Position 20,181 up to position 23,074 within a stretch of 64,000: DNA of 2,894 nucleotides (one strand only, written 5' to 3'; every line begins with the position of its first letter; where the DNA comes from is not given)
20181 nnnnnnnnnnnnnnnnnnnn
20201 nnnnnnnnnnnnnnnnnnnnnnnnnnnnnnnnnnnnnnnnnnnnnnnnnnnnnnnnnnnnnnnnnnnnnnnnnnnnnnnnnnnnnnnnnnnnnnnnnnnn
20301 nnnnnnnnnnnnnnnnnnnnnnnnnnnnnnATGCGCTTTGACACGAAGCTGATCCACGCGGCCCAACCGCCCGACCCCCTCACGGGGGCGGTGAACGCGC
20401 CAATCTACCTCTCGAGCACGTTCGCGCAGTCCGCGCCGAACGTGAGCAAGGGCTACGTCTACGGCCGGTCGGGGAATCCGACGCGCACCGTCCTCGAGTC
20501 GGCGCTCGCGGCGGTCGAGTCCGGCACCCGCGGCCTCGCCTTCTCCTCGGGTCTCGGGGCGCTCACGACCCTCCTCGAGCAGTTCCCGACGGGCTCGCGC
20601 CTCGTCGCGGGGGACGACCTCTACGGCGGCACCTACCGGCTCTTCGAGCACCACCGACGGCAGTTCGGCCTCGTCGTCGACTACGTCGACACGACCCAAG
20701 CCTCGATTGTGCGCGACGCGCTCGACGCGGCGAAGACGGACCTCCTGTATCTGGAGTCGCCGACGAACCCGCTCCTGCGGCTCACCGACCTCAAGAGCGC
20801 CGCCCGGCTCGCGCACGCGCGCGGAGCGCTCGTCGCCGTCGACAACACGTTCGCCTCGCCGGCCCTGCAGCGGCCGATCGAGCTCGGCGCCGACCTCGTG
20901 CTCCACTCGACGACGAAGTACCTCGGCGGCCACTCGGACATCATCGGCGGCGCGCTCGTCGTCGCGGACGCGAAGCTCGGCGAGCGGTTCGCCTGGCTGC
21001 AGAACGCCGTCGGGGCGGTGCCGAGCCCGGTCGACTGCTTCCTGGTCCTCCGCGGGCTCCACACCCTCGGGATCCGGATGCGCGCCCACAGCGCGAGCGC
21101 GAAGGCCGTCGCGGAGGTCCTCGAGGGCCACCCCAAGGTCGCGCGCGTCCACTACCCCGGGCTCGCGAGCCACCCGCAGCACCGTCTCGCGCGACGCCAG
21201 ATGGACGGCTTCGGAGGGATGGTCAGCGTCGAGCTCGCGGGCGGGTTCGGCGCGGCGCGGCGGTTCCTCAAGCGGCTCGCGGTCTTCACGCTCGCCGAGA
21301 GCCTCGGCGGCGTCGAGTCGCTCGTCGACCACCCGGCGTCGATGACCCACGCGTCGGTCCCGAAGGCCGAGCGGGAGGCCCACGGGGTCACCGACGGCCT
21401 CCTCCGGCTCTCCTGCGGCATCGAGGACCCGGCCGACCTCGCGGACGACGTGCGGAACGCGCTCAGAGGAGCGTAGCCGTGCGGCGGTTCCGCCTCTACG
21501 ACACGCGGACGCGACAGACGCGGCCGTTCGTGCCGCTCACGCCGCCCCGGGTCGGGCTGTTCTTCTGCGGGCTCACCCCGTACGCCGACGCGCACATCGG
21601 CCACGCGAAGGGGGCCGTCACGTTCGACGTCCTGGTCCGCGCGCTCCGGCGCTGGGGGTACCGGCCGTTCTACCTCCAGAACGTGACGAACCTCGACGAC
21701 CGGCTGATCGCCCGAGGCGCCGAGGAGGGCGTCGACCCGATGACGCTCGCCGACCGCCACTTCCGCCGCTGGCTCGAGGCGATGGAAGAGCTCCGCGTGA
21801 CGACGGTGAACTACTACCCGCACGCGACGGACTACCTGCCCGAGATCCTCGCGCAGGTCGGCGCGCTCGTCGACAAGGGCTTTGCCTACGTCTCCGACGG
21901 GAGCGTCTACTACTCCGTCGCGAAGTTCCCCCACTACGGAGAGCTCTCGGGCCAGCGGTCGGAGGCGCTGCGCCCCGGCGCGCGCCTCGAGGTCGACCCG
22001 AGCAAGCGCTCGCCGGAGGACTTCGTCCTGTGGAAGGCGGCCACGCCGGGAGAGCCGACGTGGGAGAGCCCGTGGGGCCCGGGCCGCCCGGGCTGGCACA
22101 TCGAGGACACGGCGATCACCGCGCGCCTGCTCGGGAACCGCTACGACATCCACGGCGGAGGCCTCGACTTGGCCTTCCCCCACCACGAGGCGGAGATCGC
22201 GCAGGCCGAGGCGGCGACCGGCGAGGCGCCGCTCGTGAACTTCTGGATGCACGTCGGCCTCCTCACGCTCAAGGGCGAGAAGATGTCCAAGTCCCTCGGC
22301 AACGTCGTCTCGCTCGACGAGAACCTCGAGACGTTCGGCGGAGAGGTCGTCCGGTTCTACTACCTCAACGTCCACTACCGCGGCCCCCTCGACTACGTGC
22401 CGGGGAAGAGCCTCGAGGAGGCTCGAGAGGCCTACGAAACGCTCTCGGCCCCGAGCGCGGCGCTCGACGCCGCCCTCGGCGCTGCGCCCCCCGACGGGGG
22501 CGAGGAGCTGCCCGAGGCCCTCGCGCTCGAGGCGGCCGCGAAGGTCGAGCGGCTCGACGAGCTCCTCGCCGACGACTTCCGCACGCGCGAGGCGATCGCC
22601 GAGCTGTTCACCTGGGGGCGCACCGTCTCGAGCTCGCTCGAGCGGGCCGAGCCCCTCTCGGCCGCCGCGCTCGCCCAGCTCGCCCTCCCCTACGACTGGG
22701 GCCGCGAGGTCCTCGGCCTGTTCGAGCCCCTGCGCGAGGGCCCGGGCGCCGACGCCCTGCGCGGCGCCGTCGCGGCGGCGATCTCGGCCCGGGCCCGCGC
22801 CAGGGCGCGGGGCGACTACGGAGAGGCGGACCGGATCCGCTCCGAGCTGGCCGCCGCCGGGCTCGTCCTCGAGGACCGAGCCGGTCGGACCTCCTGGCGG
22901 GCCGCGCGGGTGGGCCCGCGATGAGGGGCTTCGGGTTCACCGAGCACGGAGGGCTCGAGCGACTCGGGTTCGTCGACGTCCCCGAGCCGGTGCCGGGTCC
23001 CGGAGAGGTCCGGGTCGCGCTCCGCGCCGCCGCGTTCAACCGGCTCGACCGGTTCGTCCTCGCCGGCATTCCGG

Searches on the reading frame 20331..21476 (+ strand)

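Call 50: search_protein_families(library=pfam, proteins=[window:20331-21476:+], max_evalue=0.001)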
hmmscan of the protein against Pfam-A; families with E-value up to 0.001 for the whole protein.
window:20331-21476:+ (381 aa): 1 family
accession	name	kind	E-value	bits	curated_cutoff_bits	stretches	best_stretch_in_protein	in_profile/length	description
PF01053.26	Cys_Met_Meta_PP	-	3e-140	467.6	27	1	4-378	1-380/381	Cys/Met metabolism PLP-dependent enzyme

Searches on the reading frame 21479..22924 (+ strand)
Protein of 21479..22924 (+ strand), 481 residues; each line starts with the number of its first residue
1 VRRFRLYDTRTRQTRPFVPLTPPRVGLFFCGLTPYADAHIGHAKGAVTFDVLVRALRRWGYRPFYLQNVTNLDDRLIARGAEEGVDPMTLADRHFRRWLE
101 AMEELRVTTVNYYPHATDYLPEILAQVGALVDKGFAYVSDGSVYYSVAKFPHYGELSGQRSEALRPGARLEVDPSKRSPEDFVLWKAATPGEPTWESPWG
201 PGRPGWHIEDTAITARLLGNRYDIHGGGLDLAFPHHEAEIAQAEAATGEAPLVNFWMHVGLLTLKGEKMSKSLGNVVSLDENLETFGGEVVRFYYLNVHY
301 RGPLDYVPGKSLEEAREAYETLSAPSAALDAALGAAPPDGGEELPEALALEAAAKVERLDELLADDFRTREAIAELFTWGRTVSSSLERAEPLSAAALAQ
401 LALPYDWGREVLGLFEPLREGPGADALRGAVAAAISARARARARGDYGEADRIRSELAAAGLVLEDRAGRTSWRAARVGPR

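Call 50: search_protein_families(library=pfam, proteins=[window:21479-22924:+], max_evalue=0.001)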
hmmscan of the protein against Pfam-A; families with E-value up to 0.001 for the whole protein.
window:21479-22924:+ (481 aa): 5 families
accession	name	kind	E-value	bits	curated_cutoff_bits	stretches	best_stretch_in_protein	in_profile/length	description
PF01406.26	tRNA-synt_1e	-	4.5e-100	335.4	27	1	17-307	2-292/301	tRNA synthetases class I (C) catalytic domain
PF09334.17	tRNA-synt_1g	-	1.1e-11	44.6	20.1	1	257-297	316-356/391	tRNA synthetases class I (M)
PF23493.1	CysS_C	-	1.2e-08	35.3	23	1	426-474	3-51/51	Cysteinyl-tRNA ligase anticodon binding domain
PF01921.24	tRNA-synt_1f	-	7.3e-08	32.1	27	1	263-322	276-335/360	tRNA synthetases class I (K)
PF00133.28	tRNA-synt_1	-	1.4e-06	27.8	22.7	1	224-299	331-406/414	tRNA synthetases class I (I, L, M and V)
